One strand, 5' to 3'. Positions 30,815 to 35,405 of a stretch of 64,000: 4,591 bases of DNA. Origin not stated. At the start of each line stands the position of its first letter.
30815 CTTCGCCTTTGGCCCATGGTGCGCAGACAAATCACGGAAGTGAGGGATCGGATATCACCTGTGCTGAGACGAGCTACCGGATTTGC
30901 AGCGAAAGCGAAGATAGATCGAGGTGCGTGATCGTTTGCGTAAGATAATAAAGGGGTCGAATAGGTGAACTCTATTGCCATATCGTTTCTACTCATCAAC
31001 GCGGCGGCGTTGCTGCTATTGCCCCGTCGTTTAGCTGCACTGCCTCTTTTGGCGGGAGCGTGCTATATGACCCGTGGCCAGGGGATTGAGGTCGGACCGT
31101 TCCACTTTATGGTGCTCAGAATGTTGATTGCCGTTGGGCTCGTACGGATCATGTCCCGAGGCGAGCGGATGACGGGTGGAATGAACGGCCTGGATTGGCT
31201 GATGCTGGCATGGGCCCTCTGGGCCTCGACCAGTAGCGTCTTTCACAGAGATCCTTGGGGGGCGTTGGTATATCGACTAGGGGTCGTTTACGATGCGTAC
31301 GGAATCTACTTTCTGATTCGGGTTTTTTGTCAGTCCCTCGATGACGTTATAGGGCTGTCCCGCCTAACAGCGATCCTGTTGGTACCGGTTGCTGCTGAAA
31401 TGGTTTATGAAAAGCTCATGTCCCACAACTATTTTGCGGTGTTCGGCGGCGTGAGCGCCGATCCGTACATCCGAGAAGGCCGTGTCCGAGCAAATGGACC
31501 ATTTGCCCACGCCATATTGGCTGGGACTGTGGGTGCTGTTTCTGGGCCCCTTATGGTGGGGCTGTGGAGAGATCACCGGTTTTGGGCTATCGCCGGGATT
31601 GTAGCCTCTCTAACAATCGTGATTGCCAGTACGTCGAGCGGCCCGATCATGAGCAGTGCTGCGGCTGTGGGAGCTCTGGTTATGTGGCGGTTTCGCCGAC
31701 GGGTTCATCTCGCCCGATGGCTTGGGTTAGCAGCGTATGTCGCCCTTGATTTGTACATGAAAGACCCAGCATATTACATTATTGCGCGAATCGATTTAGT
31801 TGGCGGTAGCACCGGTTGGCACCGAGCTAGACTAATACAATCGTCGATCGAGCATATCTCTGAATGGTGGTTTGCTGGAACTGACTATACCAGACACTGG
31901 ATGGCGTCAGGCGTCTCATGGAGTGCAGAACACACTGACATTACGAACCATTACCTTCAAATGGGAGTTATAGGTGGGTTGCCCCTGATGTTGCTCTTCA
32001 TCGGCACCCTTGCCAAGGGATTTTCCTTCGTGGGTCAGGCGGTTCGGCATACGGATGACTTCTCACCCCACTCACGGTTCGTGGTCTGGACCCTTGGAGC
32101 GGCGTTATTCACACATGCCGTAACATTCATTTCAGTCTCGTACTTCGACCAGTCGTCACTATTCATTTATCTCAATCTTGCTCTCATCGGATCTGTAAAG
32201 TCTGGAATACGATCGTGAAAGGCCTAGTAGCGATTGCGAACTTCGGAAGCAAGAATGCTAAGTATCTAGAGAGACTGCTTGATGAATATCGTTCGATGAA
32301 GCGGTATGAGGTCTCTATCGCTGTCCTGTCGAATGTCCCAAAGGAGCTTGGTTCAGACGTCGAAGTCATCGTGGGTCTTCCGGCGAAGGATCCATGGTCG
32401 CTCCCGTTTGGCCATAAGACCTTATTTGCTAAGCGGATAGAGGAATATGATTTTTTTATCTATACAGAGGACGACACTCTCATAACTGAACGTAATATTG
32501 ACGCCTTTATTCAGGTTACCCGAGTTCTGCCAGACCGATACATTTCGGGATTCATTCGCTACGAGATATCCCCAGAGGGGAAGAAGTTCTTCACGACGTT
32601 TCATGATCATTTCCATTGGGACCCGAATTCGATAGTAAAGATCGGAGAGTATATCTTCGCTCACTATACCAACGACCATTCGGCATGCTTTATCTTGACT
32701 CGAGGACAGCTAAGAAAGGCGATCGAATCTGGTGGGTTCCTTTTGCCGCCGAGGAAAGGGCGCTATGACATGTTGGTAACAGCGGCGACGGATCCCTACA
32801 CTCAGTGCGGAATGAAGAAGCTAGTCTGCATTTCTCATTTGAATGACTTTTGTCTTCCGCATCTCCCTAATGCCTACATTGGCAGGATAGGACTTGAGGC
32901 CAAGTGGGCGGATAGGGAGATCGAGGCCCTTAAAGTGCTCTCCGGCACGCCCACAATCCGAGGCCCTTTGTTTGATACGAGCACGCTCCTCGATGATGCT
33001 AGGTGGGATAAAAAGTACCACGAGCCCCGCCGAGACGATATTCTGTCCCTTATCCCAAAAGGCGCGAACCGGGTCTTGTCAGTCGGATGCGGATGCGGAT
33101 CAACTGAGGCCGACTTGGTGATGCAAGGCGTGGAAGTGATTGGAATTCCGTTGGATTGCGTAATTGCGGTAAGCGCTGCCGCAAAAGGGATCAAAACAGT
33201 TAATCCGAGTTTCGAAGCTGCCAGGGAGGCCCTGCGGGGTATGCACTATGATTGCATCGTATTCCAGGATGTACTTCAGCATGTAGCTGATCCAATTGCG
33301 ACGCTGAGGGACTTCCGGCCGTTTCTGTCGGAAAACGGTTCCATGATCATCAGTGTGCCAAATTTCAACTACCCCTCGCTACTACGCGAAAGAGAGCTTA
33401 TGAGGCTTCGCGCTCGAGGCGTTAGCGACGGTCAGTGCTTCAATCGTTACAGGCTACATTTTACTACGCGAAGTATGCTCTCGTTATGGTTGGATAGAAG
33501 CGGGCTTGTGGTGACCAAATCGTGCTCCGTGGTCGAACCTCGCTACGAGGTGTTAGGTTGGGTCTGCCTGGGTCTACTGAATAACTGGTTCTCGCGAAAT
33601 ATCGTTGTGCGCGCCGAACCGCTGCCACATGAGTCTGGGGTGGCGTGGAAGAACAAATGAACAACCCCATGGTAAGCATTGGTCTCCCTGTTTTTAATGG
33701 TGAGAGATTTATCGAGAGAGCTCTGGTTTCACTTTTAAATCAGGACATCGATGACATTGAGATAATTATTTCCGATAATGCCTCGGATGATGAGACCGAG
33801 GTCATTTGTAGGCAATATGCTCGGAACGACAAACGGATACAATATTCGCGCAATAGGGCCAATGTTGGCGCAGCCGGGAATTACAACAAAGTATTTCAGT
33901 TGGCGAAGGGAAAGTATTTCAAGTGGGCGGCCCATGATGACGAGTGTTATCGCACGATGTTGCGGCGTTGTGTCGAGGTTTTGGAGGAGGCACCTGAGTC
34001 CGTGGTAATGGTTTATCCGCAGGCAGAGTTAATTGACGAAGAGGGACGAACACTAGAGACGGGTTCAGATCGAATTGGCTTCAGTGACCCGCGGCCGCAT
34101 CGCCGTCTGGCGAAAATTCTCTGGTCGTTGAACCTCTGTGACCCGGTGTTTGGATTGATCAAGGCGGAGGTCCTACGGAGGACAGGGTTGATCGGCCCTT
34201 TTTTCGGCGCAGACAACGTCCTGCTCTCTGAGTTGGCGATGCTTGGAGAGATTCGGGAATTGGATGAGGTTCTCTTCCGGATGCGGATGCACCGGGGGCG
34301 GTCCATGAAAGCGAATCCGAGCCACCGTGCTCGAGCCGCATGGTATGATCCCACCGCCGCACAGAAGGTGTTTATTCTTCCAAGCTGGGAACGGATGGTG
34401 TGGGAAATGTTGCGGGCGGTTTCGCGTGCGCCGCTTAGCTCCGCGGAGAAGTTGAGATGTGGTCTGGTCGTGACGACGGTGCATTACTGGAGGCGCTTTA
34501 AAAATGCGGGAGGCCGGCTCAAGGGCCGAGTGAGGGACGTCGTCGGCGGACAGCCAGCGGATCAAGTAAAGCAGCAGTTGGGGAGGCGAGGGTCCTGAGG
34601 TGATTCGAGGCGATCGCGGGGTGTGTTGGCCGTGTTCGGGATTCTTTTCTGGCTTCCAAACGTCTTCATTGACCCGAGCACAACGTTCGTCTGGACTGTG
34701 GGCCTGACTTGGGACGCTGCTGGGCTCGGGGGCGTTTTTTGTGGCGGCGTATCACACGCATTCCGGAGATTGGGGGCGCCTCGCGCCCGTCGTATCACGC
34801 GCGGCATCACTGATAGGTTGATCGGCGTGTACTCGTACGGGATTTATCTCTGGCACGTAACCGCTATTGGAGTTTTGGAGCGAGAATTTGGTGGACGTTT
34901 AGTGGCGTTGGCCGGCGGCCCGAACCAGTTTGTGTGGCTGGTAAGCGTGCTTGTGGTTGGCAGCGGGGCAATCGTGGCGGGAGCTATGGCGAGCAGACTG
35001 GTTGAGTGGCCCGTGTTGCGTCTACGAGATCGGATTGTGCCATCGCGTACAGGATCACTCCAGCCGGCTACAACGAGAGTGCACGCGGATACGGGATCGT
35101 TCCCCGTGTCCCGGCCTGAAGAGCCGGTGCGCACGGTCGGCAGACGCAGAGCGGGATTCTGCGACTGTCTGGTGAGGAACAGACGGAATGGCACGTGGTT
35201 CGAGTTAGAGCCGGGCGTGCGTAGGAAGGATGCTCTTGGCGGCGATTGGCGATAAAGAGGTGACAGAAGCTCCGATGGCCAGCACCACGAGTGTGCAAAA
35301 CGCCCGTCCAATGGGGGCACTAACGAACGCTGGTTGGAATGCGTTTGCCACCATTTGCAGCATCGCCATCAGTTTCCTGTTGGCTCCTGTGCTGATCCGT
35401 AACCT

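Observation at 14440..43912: PEP-CTERM/exosortase-type EPS hallmark gene set without exosortase in view, combined with a Wbp-type diacetamido-sugar trio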

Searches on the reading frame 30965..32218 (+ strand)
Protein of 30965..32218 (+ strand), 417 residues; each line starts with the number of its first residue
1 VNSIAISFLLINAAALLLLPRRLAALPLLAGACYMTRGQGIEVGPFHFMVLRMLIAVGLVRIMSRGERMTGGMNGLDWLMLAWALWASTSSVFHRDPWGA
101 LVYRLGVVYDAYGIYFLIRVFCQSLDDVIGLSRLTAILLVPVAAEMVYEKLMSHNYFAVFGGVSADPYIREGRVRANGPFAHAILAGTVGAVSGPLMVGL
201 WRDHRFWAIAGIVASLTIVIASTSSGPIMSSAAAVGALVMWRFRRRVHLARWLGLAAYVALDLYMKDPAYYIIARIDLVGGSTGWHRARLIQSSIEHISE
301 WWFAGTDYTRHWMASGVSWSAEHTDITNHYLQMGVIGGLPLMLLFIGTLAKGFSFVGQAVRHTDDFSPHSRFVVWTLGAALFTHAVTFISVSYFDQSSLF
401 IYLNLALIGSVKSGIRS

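Call 5: search_protein_families(library=ncbifam, proteins=[window:30965-32218:+], max_evalue=0.001)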
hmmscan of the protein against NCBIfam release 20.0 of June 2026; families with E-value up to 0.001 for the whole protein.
window:30965-32218:+ (417 aa): 0 families

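Call 11: search_protein_families(library=pfam, proteins=[window:30965-32218:+], max_evalue=0.01)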
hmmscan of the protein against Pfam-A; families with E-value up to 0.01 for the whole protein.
window:30965-32218:+ (417 aa): 1 family
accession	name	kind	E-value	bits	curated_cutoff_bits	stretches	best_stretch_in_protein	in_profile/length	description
PF04932.20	Wzy_C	-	4.8e-06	26.9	31.7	1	211-346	2-149/149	O-Antigen ligase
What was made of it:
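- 30965..32218 (+): Wzy / O-antigen-ligase-like polymerase, a polytopic membrane protein. Wzy_C 26.9 (< 31.7) (call 11).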

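Call 29: search_protein_families(library=ncbifam, proteins=[window:30965-32218:+], max_evalue=0.01)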
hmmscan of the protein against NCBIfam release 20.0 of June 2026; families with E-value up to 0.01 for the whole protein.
window:30965-32218:+ (417 aa): 0 families

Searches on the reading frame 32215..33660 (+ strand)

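Call 5: search_protein_families(library=ncbifam, proteins=[window:32215-33660:+], max_evalue=0.001)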
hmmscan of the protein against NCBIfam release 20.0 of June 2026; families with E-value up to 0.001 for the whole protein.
window:32215-33660:+ (481 aa): 5 families
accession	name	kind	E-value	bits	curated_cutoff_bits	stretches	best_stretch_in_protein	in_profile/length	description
TIGR02081.1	metW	equivalog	1e-09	38.2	189.5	1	275-389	6-117/194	methionine biosynthesis protein MetW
TIGR01983.1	UbiG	equivalog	1.7e-08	34.1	102.95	1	284-388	50-160/228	bifunctional 2-polyprenyl-6-hydroxyphenol methylase/3-demethylubiquinol 3-O-methyltransferase UbiG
NF045667.1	MTase_DVU1556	equivalog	7.8e-07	28.8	155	1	284-380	23-120/213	DVU_1556 family methyltransferase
NF043040.1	corrin_prot_MT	hypoth_equivalog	0.00019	20.9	180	1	273-379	31-147/216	corrinoid protein-associated methyltransferase CpaM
TIGR02072.1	BioC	equivalog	0.00041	20.2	184.95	1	280-381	27-134/244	malonyl-ACP O-methyltransferase BioC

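Call 31: search_protein_families(library=pfam, proteins=[window:32215-33660:+], max_evalue=0.01)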
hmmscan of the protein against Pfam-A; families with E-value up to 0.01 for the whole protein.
window:32215-33660:+ (481 aa): 5 families
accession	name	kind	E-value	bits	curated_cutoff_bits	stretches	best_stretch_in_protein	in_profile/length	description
PF13489.12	Methyltransf_23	-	3.3e-13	50.2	27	1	279-434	16-162/164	Methyltransferase domain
PF07021.18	MetW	-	8.2e-08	32.5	21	1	276-386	7-114/193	Methionine biosynthesis protein MetW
PF08242.18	Methyltransf_12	-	4.9e-06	27.6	30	1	288-375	1-96/98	Methyltransferase domain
PF13847.12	Methyltransf_31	-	6.5e-05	23.1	27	1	282-383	2-113/145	Methyltransferase domain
PF08241.18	Methyltransf_11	-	0.00019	22.4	21.2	1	288-379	1-95/95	Methyltransferase domain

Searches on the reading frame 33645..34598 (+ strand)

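Call 5: search_protein_families(library=ncbifam, proteins=[window:33645-34598:+], max_evalue=0.001)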
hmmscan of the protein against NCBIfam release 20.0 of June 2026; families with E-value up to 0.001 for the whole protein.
window:33645-34598:+ (317 aa): 18 families
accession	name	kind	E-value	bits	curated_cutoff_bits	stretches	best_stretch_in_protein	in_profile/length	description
NF047683.1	TeichurnBiosyTuaG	equivalog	9.6e-20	71.3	400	1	6-138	4-134/252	teichuronic acid biosynthesis protein TuaG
NF050050.1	ProtGlycPglI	equivalog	5.6e-19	68.6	500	1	8-118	2-113/306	GalNAc(5)-diNAcBac-PP-undecaprenol beta-1,3-glucosyltransferase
NF007482.0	PRK10073.1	equivalog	9.9e-17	60.9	423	1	6-115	4-112/334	glycosyltransferase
NF053739.1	GlytfEpsEBac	equivalog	3.5e-16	59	450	1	8-135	1-128/265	glycosyltransferase EpsE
NF007453.0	PRK10018.1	equivalog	1.5e-13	51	382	1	5-102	3-100/280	colanic acid biosynthesis glycosyltransferase WcaA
TIGR04017.1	WcaA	equivalog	3.6e-13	49.8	495.75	1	5-103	2-100/279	colanic acid biosynthesis glycosyltransferase WcaA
TIGR03937.1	PgaC_IcaA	equivalog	2.3e-09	36.7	422.3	1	4-93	41-130/407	poly-beta-1,6-N-acetyl-D-glucosamine synthase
NF041875.1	EPS_EpsD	equivalog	1.7e-06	27.7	370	1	10-122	1-113/325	exopolysaccharide biosynthesis glycosyltransferase EpsD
TIGR04440.1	glyco_TIGR04440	domain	2.5e-06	27.4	70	1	10-120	2-113/215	TIGR00180 family glycosyltransferase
TIGR03965.1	mycofact_glyco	equivalog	1.4e-05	24.2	280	1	7-101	73-167/467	mycofactocin biosynthesis glycosyltransferase MftF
TIGR03111.1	glyc2_xrt_Gpos1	hypoth_equivalog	1.6e-05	23.9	363.95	1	6-130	47-176/439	TIGR03111 family XrtG-associated glycosyltransferase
TIGR04283.1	glyco_like_mftF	equivalog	1.7e-05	24.5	182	1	10-73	1-62/221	TIGR04283 family arsenosugar biosynthesis glycosyltransferase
NF038302.1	EPS_HpsE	equivalog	1.7e-05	23.9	300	1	11-96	4-94/307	hormogonium polysaccharide biosynthesis glycosyltransferase HpsE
NF045692.1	OglycostaseCruG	equivalog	0.0003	19.8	600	1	9-67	42-100/386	2'-O-glycosyltransferase CruG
TIGR03469.1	HpnB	hypoth_equivalog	0.00044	19.4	379.25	0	6-63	42-100/386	hopene-associated glycosyltransferase HpnB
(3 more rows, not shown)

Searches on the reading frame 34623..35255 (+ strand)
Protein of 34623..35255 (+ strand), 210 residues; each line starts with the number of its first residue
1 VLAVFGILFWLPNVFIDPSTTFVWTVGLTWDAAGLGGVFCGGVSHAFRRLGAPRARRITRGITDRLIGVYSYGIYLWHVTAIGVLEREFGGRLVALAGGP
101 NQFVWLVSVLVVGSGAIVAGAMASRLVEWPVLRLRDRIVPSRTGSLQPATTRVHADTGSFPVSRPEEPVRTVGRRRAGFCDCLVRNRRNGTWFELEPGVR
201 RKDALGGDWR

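Call 5: search_protein_families(library=ncbifam, proteins=[window:34623-35255:+], max_evalue=0.001)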
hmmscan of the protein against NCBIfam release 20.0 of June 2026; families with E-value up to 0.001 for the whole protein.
window:34623-35255:+ (210 aa): 0 families

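Call 11: search_protein_families(library=pfam, proteins=[window:34623-35255:+], max_evalue=0.01)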
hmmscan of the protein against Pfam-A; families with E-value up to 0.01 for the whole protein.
window:34623-35255:+ (210 aa): 1 family
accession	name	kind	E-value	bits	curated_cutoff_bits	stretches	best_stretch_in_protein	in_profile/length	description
PF01757.29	Acyl_transf_3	-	3.3e-05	23.6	31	1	3-114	223-321/326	Acyltransferase domain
